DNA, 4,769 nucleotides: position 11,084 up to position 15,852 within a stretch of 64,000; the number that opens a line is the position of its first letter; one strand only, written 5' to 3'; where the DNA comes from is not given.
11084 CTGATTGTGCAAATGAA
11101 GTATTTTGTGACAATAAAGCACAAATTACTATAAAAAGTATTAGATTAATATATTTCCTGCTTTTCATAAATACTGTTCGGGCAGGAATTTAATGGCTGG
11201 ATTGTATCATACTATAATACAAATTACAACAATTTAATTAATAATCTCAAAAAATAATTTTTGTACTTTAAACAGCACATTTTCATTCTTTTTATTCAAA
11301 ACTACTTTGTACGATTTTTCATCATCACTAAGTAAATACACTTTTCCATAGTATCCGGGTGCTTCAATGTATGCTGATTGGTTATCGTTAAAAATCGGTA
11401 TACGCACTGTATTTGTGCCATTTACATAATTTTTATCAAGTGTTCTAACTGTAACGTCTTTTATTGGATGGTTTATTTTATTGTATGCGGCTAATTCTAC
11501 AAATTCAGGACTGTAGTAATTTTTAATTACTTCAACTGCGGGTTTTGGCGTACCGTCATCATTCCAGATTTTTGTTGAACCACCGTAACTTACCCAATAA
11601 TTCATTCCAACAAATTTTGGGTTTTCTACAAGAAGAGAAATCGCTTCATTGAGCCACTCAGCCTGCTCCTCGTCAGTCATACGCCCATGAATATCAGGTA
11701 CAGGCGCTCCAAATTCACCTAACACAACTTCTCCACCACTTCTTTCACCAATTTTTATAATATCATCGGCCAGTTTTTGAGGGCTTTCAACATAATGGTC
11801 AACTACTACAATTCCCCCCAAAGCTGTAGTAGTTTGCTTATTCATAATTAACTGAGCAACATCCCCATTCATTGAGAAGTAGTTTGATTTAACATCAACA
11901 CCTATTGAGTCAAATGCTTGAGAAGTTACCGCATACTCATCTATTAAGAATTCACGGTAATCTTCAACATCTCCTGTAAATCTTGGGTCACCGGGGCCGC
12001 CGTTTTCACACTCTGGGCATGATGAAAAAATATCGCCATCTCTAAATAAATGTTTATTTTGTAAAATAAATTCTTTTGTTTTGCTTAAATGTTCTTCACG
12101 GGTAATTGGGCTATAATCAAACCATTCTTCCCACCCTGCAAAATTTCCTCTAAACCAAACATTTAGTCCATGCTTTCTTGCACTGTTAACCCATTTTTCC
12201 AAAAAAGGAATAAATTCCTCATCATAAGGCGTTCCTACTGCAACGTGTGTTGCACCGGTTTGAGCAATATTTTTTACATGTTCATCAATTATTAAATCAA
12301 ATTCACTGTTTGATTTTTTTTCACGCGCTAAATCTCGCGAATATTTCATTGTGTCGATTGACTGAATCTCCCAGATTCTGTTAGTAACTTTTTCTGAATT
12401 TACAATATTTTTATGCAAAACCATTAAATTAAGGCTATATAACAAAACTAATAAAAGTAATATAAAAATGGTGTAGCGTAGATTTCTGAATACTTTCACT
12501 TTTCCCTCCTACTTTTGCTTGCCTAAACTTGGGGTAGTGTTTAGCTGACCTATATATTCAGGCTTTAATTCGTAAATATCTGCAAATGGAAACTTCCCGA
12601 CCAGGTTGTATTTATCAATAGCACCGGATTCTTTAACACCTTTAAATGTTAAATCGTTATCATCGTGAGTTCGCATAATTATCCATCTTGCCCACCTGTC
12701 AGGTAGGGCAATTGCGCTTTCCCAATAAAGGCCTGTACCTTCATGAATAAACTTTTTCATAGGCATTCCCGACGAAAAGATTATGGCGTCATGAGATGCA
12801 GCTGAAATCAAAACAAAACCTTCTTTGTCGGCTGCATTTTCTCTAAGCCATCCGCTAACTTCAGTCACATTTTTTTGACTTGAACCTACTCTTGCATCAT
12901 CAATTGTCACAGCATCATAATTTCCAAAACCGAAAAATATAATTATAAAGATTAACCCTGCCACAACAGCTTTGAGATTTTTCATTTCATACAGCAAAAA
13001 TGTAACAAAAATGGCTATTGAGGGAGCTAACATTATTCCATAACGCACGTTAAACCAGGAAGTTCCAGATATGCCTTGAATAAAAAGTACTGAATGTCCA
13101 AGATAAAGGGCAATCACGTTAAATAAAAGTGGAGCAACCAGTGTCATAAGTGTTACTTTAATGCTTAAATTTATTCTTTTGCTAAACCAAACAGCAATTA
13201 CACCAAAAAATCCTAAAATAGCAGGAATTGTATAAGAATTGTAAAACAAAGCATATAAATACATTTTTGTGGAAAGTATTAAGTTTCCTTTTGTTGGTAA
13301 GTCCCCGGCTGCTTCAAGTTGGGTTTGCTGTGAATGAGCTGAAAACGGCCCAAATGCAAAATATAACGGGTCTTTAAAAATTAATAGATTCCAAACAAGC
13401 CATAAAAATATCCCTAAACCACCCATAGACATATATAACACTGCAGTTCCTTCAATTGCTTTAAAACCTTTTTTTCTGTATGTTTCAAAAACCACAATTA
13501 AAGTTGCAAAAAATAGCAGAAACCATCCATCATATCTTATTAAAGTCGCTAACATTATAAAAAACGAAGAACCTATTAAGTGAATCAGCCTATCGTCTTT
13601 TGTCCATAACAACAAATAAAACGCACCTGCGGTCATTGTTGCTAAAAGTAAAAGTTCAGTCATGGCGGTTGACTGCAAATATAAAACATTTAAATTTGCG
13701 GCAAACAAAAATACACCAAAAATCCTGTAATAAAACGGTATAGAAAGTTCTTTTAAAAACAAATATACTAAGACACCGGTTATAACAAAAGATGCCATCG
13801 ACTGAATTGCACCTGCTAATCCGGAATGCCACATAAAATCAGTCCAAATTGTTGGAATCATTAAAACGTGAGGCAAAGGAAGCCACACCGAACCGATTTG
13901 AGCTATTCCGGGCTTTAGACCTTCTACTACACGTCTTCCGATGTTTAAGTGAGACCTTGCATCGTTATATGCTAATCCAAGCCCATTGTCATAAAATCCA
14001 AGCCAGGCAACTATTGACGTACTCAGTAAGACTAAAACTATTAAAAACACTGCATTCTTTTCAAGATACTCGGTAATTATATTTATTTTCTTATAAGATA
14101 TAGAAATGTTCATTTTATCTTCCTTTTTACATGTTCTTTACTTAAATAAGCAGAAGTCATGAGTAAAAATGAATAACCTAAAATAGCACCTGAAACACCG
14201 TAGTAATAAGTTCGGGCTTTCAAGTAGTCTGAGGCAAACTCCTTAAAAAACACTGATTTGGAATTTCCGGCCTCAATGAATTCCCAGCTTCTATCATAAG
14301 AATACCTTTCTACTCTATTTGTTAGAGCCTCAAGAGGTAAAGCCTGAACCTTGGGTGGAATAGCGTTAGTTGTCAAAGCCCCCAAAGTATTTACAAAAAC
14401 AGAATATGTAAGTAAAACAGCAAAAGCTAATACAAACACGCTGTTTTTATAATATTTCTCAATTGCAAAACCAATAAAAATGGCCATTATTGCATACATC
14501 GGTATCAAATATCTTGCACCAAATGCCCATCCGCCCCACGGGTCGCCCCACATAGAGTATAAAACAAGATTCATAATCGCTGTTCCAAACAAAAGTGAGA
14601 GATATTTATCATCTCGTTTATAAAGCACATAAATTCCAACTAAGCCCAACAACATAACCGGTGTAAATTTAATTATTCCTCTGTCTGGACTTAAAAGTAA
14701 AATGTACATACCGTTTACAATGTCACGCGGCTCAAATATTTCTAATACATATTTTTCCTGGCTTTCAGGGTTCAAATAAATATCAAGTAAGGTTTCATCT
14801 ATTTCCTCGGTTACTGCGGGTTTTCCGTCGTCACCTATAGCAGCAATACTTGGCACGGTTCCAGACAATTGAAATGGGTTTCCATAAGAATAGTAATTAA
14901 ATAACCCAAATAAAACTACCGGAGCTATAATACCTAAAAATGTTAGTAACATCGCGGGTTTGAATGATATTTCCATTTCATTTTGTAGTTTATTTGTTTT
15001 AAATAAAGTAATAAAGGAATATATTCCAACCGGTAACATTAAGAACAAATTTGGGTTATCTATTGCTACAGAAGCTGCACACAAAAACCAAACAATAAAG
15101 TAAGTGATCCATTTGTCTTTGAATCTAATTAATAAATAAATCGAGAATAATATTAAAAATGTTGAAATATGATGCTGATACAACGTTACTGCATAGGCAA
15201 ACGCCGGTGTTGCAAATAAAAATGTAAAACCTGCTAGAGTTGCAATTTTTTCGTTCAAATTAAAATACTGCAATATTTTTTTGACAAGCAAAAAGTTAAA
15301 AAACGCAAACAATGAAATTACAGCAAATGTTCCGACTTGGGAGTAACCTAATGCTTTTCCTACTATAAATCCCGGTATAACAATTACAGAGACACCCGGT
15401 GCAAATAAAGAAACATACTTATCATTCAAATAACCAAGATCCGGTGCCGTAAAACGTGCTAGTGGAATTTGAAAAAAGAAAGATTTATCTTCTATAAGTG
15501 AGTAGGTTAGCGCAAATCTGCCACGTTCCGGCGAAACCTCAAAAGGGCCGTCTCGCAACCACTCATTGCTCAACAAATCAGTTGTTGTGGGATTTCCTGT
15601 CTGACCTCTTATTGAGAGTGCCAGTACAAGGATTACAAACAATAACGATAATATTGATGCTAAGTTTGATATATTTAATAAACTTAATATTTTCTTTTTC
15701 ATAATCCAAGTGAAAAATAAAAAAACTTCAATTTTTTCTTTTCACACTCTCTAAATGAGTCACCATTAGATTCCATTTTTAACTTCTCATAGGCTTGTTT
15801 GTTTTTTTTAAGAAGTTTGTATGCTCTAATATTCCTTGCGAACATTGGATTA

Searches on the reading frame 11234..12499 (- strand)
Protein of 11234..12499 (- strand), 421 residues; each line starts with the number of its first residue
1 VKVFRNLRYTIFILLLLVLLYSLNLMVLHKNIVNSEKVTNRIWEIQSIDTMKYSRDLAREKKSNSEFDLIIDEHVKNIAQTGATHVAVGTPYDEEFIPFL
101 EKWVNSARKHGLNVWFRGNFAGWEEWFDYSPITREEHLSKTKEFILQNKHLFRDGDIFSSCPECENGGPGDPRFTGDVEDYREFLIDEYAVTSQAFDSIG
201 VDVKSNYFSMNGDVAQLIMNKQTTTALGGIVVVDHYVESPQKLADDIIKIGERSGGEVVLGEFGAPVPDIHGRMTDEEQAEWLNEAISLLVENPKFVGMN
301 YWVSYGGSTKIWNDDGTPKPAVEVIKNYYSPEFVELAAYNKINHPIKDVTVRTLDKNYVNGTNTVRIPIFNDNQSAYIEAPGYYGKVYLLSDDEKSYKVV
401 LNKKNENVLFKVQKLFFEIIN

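Call 3: search_protein_families(library=pfam, proteins=[window:11234-12499:-], max_evalue=0.01)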
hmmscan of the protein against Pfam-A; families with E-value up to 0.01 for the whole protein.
window:11234-12499:- (421 aa): 0 families

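Call 4: search_protein_families(library=ncbifam, proteins=[window:11234-12499:-], max_evalue=0.01)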
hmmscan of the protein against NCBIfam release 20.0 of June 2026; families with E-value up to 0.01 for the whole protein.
window:11234-12499:- (421 aa): 0 families

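Call 35: search_solved_structures(query=window:11234-12499:-, max_evalue=1)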
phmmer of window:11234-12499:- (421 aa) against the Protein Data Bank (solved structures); distinct sequences matched with E-value up to 1: 2.
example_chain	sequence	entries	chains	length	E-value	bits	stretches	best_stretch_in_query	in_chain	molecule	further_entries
9lbz_A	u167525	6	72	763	0.39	12.9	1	216-323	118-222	Probable portal protein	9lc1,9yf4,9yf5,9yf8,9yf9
9d80_A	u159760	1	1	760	0.47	12.7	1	216-297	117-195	Portal protein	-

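Call 37: search_protein_families(library=pfam, proteins=[window:11234-12499:-], max_evalue=1)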
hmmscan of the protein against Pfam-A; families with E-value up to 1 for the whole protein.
window:11234-12499:- (421 aa): 0 families

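Call 51: search_solved_structures(query=A3, max_evalue=10, show_alignments=2)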
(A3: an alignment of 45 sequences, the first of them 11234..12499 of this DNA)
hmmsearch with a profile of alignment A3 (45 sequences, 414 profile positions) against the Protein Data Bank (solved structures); distinct sequences matched with E-value up to 10: 6.
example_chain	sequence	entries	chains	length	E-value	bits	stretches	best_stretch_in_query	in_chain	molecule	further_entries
5xrw_C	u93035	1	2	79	0.11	14.6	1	207-271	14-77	FliY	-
4ovy_A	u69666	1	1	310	0.49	12.4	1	40-103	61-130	Haloacid dehalogenase domain protein hydrolase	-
2vg2_A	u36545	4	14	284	0.7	11.9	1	280-309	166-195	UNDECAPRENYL PYROPHOSPHATE SYNTHETASE | Decaprenyl diphosphate synthase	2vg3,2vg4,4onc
6ime_A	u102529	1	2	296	0.75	11.8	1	280-309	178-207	Decaprenyl diphosphate synthase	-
3qd8_A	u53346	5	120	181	1.7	10.6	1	56-95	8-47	Probable bacterioferritin BfrB | Ferritin BfrB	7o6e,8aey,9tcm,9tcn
3oj5_A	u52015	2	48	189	1.9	10.4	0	56-94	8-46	Ferritin family protein | Probable bacterioferritin BfrB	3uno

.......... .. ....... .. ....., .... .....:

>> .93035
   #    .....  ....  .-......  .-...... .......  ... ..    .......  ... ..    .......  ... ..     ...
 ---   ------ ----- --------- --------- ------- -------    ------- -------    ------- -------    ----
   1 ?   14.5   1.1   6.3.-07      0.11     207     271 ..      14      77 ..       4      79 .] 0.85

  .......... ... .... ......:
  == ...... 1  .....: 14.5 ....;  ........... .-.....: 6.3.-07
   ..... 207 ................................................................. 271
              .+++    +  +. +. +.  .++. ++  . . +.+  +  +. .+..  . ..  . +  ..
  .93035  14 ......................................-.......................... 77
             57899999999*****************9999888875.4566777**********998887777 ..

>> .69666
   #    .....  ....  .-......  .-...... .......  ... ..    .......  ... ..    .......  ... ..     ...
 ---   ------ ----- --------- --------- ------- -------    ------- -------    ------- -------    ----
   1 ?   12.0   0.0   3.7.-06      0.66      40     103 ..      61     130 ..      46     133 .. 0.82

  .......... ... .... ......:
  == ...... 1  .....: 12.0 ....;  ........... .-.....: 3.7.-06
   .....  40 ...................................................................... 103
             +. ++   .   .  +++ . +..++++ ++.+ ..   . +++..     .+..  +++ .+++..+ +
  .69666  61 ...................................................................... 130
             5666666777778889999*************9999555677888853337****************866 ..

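Call 52: search_protein_families(library=pfam, alignment_id=A3, max_evalue=1)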
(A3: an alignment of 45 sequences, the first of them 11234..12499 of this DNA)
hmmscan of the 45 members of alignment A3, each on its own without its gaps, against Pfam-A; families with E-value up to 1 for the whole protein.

A. member 1, window:11234-12499:- (421 aa): 0 families

B. families by the number of members that match (of 45 scanned): 35 families (the first 25 are shown)
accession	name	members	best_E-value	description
PF13620.12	CarboxypepD_reg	21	4.7e-09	Carboxypeptidase regulatory-like domain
PF13715.12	CarbopepD_reg_2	17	1.7e-06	CarboxypepD_reg-like domain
PF15976.11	CooC_C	11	8.3e-05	CS1-pili formation C-terminal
PF11790.14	Glyco_hydro_cc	9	0.00063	Glycosyl hydrolase catalytic core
PF16371.11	MetallophosN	7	9.3e-05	N terminal of Calcineurin-like phosphoesterase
PF04463.17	2-thiour_desulf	6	0.018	2-thiouracil desulfurase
PF14749.11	Acyl-CoA_ox_N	3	0.022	Acyl-coenzyme A oxidase N-terminal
PF20598.4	DUF6795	2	0.018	Domain of unknown function (DUF6795)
PF06480.20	FtsH_ext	2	0.027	FtsH Extracellular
PF25020.1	TTR_TEN1-4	2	0.098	Teneurin TTR-like domain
PF17561.7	TssO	1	0.0071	Type VI secretion system, TssO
PF03648.19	Glyco_hydro_67N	1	0.025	Glycosyl hydrolase family 67 N-terminus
PF20755.2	DUF6834_C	1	0.028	Domain of unknown function (DUF6834), C-terminal domain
PF11828.13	DUF3348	1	0.031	Protein of unknown function (DUF3348)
PF05071.21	NDUFA12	1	0.065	NADH ubiquinone oxidoreductase subunit NDUFA12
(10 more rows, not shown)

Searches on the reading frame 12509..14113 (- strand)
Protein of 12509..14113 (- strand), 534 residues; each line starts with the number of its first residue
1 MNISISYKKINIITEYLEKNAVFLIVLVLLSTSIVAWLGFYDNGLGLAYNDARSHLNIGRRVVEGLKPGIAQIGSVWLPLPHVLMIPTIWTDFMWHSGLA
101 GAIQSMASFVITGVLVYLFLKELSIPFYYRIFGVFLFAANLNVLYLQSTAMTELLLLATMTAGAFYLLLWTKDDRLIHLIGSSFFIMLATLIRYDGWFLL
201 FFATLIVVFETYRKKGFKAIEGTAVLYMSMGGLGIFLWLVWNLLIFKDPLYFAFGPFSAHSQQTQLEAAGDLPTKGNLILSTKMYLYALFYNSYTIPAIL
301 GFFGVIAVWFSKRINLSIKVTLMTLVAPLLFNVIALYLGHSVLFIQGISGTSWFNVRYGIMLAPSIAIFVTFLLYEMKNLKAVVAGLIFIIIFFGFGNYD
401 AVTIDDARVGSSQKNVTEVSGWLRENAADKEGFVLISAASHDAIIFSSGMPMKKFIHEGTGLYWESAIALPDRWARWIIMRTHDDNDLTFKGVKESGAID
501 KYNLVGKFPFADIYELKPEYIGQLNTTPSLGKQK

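Call 3: search_protein_families(library=pfam, proteins=[window:12509-14113:-], max_evalue=0.01)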
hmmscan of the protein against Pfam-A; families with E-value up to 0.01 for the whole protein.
window:12509-14113:- (534 aa): 0 families

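Call 4: search_protein_families(library=ncbifam, proteins=[window:12509-14113:-], max_evalue=0.01)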
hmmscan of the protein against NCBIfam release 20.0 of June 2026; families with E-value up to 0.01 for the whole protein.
window:12509-14113:- (534 aa): 1 family
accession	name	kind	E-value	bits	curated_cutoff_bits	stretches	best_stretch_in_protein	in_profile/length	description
NF047440.1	LA3751_2_3_fam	subfamily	3.9e-05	22.7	200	1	105-428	105-408/460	LA_3751/LA_3752 family putative glycosyltransferase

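Call 36: search_solved_structures(query=window:12509-14113:-, max_evalue=1)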
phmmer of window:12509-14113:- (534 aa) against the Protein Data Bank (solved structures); distinct sequences matched with E-value up to 1: 2.
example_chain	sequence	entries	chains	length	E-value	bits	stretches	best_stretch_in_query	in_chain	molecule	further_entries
1ofl_A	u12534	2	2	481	0.22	13.8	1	222-357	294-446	CHONDROITINASE B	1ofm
1dbg_A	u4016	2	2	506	0.24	13.7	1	222-357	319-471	CHONDROITINASE B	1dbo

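Call 37: search_protein_families(library=pfam, proteins=[window:12509-14113:-], max_evalue=1)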
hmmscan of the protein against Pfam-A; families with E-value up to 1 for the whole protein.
window:12509-14113:- (534 aa): 0 families

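Call 55: search_solved_structures(query=A4, max_evalue=10)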
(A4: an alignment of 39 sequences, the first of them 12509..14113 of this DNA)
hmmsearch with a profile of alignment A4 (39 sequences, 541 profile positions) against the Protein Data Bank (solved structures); distinct sequences matched with E-value up to 10: 0.

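Call 58: search_protein_families(library=pfam, alignment_id=A4, max_evalue=1)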
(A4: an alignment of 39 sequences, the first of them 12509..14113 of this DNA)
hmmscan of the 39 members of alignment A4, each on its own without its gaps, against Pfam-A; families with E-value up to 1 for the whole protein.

A. member 1, window:12509-14113:- (534 aa): 0 families

B. families by the number of members that match (of 39 scanned): 14 families
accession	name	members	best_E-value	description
PF22041.1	GST_C_7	12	0.00088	Glutathione S-transferase, C-terminal domain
PF25020.1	TTR_TEN1-4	3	0.0025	Teneurin TTR-like domain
PF04930.20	FUN14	3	0.024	FUN14 family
PF02366.24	PMT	1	0.0037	Dolichyl-phosphate-mannose-protein mannosyltransferase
PF07607.17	DUF1570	1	0.1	Protein of unknown function (DUF1570)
PF21586.3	DraIII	1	0.13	DraIII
PF03387.19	Herpes_UL46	1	0.16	Herpesvirus UL46 protein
PF13150.11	TraL_transposon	1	0.19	Conjugative transposon protein TraL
PF07578.16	LAB_N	1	0.19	Lipid A Biosynthesis N-terminal domain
PF13623.11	SurA_N_2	1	0.2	SurA-like N-terminal domain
PF11694.13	DUF3290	1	0.3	Protein of unknown function (DUF3290)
PF20535.3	DUF6750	1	0.44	Family of unknown function (DUF6750)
PF20517.3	TMEM127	1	0.9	Transmembrane protein 127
PF06269.17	DUF1029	1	0.95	Protein of unknown function (DUF1029)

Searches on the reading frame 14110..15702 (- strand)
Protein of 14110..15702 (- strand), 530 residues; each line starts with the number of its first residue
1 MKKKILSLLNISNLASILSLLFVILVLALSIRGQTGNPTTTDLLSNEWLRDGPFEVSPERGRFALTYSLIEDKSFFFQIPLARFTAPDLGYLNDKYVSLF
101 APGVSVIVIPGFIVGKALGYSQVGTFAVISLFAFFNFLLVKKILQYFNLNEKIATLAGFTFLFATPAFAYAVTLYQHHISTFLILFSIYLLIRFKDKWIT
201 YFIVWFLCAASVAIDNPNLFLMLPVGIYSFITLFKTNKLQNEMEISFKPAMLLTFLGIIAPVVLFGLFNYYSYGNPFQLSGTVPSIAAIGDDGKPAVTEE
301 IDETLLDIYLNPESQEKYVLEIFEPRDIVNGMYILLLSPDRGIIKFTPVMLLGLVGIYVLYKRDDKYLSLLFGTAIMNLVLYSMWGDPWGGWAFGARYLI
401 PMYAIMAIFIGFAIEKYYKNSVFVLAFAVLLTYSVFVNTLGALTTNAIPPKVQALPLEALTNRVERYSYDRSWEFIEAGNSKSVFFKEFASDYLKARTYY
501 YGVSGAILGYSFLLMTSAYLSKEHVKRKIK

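Call 3: search_protein_families(library=pfam, proteins=[window:14110-15702:-], max_evalue=0.01)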
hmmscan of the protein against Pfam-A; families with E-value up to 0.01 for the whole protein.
window:14110-15702:- (530 aa): 0 families

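Call 4: search_protein_families(library=ncbifam, proteins=[window:14110-15702:-], max_evalue=0.01)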
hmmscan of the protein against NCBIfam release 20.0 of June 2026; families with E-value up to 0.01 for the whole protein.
window:14110-15702:- (530 aa): 1 family
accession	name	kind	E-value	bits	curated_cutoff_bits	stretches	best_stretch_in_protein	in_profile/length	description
NF047440.1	LA3751_2_3_fam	subfamily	3.6e-17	62.3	200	2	85-277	73-248/460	LA_3751/LA_3752 family putative glycosyltransferase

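Call 37: search_protein_families(library=pfam, proteins=[window:14110-15702:-], max_evalue=1)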
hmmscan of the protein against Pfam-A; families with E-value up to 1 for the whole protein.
window:14110-15702:- (530 aa): 0 families

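Call 56: search_solved_structures(query=A5, max_evalue=10)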
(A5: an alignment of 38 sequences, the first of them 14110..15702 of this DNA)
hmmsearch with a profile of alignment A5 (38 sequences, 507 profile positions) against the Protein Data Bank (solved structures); distinct sequences matched with E-value up to 10: 3.
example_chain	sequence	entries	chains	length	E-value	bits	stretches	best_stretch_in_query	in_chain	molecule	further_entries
7f4v_aF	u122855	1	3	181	2.3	9.8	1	245-323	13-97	Photosystem I reaction center subunit III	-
3a0o_A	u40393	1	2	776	4.5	8.8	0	362-392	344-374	Oligo alginate lyase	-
3afl_A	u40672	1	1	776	4.5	8.8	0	362-392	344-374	Oligo alginate lyase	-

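Call 57: search_protein_families(library=pfam, alignment_id=A5, max_evalue=1)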
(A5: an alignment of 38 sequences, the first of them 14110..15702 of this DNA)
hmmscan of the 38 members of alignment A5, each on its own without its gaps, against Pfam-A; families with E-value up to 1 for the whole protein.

A. member 1, window:14110-15702:- (530 aa): 0 families

B. families by the number of members that match (of 38 scanned): 12 families
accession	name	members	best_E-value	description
PF13231.12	PMT_2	5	5.4e-06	Dolichyl-phosphate-mannose-protein mannosyltransferase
PF24677.1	DUF7657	1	0.0045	Domain of unknown function (DUF7657)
PF02366.24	PMT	1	0.0045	Dolichyl-phosphate-mannose-protein mannosyltransferase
PF15971.10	Mannosyl_trans4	1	0.011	DolP-mannose mannosyltransferase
PF11028.14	TMEM260-like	1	0.014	Protein O-mannosyl-transferase TMEM260-like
PF18910.5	DUF5665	1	0.015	Domain of unknown function (DUF5665)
PF01124.23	MAPEG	1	0.015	MAPEG family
PF11812.13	DUF3333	1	0.096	Domain of unknown function (DUF3333)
PF03669.18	ASTER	1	0.11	PAT complex subunit Asterix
PF03021.20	CM2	1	0.18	Influenza C virus M2 protein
PF19608.4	DUF6113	1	0.22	Family of unknown function (DUF6113)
PF04123.18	DUF373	1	0.87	Domain of unknown function (DUF373)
